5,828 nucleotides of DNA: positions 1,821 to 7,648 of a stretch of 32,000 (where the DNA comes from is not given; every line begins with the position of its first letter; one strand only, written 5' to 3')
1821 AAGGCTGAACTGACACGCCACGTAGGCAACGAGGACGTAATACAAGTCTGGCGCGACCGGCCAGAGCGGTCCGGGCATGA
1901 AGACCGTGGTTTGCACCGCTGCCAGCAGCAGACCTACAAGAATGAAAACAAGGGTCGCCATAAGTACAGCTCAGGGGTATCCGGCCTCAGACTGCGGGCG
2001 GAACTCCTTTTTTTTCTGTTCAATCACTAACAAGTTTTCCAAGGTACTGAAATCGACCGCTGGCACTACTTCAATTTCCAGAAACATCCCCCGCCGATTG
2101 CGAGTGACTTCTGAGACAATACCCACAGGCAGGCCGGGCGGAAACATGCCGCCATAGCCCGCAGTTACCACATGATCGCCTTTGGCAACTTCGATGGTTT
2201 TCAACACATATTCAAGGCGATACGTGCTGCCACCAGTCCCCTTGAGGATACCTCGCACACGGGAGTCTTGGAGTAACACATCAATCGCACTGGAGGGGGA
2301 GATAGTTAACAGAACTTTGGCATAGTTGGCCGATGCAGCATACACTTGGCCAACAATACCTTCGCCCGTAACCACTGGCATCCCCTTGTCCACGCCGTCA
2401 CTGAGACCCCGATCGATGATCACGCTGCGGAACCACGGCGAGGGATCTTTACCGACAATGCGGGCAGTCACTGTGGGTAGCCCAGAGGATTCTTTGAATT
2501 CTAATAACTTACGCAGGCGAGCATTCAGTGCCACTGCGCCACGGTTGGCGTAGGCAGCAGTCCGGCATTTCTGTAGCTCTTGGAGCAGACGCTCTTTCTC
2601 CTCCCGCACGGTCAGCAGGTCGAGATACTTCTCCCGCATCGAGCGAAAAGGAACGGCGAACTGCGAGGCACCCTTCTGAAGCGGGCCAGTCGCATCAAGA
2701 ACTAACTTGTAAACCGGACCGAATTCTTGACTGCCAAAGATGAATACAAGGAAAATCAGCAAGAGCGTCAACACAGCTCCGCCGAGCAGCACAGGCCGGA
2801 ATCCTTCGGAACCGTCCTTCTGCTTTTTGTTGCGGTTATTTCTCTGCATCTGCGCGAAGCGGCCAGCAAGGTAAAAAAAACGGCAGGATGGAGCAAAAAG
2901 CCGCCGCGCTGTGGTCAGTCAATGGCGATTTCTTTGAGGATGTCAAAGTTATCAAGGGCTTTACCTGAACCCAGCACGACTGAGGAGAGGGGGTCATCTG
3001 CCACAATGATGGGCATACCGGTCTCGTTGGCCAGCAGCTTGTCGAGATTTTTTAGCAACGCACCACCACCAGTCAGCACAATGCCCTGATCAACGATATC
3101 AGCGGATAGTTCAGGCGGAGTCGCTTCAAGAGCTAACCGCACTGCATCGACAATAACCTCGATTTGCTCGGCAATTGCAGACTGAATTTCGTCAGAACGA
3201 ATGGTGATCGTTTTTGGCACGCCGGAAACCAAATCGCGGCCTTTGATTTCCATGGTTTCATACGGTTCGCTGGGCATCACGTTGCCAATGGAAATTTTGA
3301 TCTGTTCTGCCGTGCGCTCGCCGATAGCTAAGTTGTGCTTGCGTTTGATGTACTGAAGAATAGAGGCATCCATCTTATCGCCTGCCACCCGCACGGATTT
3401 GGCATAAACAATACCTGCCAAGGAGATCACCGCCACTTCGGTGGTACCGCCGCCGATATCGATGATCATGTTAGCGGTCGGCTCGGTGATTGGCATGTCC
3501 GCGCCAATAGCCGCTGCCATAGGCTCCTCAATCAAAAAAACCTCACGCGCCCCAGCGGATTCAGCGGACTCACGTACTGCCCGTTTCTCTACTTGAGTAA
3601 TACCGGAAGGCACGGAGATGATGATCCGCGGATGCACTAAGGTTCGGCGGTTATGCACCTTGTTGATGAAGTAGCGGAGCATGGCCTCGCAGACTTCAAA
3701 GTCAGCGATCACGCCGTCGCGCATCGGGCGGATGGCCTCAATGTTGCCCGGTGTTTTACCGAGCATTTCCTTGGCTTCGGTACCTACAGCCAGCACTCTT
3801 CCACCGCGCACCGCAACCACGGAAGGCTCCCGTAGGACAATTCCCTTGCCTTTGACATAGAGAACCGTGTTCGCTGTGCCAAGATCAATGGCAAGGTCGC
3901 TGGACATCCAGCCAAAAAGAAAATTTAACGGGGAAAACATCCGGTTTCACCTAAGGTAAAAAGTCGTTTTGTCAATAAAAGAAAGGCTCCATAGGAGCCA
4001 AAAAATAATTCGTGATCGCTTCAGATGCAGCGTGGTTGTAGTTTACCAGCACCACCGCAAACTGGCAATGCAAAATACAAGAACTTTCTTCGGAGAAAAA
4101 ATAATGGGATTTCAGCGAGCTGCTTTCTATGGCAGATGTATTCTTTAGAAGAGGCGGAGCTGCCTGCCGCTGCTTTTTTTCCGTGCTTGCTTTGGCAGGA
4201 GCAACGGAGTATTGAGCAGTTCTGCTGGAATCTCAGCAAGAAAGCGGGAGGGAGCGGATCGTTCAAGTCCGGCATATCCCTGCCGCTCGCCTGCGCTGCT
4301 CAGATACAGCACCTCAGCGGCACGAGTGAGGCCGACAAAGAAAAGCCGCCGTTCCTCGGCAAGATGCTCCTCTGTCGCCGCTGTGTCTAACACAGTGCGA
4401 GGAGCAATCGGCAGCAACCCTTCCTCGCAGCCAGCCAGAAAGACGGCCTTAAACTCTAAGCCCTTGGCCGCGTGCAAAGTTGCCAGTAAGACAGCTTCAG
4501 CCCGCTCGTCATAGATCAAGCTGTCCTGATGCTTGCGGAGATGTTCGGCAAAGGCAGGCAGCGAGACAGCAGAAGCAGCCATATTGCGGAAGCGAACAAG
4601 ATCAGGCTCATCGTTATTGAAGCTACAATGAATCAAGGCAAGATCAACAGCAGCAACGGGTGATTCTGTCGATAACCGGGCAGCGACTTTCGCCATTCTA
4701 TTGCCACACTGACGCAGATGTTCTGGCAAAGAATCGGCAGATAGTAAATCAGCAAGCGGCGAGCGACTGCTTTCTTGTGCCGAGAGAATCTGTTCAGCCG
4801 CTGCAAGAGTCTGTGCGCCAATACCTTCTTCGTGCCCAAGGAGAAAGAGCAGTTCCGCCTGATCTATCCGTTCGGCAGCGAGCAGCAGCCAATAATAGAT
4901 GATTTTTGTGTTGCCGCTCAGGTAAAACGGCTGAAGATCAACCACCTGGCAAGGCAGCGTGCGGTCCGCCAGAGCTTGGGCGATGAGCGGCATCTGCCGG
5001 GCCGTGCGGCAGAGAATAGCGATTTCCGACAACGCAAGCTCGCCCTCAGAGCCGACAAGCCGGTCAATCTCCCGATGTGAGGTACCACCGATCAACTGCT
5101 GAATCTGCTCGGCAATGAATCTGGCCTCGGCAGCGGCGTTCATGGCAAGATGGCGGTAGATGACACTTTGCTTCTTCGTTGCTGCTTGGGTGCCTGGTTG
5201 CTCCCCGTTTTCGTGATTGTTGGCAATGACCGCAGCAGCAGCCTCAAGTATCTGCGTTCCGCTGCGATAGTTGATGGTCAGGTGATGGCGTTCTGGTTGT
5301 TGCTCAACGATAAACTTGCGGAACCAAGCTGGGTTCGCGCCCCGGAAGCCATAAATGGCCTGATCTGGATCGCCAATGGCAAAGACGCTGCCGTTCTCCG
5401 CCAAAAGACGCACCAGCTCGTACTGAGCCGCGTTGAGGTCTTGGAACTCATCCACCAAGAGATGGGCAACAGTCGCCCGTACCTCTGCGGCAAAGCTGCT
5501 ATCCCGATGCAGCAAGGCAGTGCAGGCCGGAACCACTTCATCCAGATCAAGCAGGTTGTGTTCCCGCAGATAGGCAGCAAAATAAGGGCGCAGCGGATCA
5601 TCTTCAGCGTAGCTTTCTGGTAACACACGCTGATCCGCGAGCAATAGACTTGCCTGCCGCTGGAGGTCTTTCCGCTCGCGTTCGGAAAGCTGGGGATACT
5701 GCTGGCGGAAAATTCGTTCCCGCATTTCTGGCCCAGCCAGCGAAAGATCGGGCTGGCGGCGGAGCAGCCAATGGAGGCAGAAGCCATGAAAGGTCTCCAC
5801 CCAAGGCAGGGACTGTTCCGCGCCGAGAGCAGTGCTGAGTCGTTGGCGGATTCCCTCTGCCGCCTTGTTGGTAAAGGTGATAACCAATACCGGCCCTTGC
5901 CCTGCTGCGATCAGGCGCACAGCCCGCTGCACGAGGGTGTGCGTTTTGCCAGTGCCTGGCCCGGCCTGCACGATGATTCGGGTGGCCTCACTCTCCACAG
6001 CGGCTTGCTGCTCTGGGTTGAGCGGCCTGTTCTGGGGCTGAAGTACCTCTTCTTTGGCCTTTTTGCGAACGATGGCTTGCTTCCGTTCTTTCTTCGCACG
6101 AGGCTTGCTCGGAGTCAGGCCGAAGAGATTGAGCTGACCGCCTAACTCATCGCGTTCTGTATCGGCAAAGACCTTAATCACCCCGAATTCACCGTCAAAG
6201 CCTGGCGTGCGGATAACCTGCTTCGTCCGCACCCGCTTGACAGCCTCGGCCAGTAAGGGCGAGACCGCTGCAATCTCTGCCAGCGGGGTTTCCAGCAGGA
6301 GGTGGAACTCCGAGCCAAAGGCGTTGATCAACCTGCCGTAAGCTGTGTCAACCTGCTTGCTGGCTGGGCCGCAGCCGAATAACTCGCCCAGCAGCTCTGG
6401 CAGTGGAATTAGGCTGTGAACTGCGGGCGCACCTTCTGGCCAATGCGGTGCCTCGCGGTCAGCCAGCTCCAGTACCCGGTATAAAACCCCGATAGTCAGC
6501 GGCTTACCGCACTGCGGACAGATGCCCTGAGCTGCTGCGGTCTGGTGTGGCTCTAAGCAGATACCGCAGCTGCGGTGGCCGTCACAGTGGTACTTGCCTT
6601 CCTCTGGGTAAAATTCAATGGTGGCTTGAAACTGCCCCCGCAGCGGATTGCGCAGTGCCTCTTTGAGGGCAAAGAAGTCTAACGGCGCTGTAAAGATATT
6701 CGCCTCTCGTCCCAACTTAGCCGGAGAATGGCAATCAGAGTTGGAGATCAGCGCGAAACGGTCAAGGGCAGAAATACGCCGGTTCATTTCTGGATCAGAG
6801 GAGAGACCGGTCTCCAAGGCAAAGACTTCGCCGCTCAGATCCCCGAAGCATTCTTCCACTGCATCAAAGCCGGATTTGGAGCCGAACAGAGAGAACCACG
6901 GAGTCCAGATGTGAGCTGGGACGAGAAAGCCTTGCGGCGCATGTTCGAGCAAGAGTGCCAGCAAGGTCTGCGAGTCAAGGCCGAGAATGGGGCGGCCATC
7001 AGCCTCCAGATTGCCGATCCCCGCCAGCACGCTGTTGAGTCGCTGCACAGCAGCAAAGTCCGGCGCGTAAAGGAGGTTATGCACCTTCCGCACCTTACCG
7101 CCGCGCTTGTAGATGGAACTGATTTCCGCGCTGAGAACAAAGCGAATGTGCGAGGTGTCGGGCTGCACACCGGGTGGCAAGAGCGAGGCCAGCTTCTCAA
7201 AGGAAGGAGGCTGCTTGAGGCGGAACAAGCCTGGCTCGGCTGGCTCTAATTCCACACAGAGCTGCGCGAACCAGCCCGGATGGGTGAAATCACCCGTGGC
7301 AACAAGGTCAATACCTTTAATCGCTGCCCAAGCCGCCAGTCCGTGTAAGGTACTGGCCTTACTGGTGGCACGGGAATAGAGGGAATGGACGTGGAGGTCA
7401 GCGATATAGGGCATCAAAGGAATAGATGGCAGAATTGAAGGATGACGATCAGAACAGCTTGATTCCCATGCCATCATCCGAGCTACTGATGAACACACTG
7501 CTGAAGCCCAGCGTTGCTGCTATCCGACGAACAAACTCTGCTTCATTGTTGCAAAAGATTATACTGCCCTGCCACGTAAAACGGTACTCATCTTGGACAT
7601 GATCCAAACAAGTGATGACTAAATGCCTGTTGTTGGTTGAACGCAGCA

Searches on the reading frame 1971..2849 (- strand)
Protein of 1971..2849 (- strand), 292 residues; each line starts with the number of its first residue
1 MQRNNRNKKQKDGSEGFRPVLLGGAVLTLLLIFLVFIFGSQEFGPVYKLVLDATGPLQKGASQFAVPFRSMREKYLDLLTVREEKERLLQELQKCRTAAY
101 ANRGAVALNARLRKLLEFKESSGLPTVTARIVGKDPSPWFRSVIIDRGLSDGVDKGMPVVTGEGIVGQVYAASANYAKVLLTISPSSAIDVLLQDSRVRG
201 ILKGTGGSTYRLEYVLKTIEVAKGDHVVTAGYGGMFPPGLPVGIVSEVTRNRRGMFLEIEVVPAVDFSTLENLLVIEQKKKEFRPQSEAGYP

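Call 7: search_protein_families(library=pfam, proteins=[window:1971-2849:-], max_evalue=0.001)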
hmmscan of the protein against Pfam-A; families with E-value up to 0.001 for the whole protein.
window:1971-2849:- (292 aa): 1 family
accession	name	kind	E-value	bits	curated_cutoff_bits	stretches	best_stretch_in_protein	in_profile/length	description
PF04085.20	MreC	-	4.3e-47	160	28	1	131-277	1-147/147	Rod shape-determining protein MreC, barrel core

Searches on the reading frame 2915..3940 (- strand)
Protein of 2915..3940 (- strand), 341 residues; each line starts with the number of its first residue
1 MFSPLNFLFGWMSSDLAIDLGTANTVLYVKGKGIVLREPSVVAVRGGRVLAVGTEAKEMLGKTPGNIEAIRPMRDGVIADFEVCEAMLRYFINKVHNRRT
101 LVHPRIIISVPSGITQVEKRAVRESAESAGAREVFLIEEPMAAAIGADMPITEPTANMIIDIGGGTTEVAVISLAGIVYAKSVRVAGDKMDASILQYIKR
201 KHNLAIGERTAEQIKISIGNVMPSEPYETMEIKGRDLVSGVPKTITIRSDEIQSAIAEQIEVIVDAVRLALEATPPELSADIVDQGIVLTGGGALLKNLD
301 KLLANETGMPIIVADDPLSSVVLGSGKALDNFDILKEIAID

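Call 7: search_protein_families(library=pfam, proteins=[window:2915-3940:-], max_evalue=0.001)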
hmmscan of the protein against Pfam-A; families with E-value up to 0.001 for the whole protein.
window:2915-3940:- (341 aa): 5 families
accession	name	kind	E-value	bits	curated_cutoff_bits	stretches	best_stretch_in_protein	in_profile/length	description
PF06723.19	MreB_Mbl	-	1.6e-148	494.4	27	1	14-336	2-326/327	MreB/Mbl protein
PF14450.12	FtsA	-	5e-12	46.7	31.8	1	159-314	2-110/127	Cell division protein FtsA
PF00022.25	Actin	-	8.7e-12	44.8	27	1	39-201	31-190/410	Actin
PF00012.26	HSP70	-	1.1e-07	30.9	20.6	1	105-202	135-238/599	Hsp70 protein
PF11104.14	PilM_2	-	1.1e-06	28.3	27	0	281-315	273-306/340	Type IV pilus assembly protein PilM;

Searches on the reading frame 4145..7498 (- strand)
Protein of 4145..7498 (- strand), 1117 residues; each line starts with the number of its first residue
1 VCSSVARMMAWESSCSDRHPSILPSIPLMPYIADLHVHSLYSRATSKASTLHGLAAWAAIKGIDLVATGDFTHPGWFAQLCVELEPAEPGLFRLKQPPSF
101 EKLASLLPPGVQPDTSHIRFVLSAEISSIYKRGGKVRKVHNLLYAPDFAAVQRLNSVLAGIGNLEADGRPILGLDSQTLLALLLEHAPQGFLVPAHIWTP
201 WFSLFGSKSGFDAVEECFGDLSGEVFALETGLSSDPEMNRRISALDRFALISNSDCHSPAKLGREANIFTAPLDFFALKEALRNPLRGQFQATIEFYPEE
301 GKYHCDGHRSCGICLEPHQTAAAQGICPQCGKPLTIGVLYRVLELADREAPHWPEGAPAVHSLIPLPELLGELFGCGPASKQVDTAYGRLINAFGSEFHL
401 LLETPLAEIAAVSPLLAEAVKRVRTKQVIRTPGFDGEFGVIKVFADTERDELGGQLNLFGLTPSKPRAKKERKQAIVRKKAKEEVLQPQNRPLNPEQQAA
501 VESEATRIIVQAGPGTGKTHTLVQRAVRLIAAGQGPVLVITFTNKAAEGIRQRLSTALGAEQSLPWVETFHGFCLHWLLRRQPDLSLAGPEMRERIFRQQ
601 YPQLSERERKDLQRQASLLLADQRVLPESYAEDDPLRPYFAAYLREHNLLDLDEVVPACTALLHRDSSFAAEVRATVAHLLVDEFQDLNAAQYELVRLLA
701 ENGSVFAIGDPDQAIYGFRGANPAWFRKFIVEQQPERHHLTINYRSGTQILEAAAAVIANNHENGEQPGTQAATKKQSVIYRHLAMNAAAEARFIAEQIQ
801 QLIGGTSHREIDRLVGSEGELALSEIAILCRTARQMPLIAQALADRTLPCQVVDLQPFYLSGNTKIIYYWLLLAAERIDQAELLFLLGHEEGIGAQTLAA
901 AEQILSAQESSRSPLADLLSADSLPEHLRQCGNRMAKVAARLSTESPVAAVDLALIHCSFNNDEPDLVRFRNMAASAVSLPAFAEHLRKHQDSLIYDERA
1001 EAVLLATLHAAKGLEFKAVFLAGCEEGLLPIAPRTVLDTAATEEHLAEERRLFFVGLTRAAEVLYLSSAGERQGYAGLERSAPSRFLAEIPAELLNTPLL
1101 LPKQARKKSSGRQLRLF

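Call 7: search_protein_families(library=pfam, proteins=[window:4145-7498:-], max_evalue=0.001)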
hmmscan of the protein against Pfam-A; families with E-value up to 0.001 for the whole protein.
window:4145-7498:- (1117 aa): 7 families
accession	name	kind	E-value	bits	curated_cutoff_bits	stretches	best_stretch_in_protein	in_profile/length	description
PF00580.27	UvrD-helicase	-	6.5e-53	180.6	23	1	493-729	1-266/271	UvrD/REP helicase N-terminal domain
PF13361.12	UvrD_C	-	1e-37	130.9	25.6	2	998-1069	284-348/350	UvrD-like helicase C-terminal domain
PF13245.12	AAA_19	-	1.8e-22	80.4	25.1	1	497-719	1-134/134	AAA domain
PF13604.12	AAA_30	-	1.8e-10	41.3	27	1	493-555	2-67/191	AAA domain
PF13538.12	UvrD_C_2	-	3.9e-08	33.5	27.4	0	1038-1066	23-51/52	UvrD-like helicase C-terminal domain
PF13086.12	AAA_11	-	1e-05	25.9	27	1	493-556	2-74/257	AAA domain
PF01443.25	Viral_helicase1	-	0.0001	22.7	21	0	677-732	60-116/228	Viral superfamily 1 RNA helicase core domain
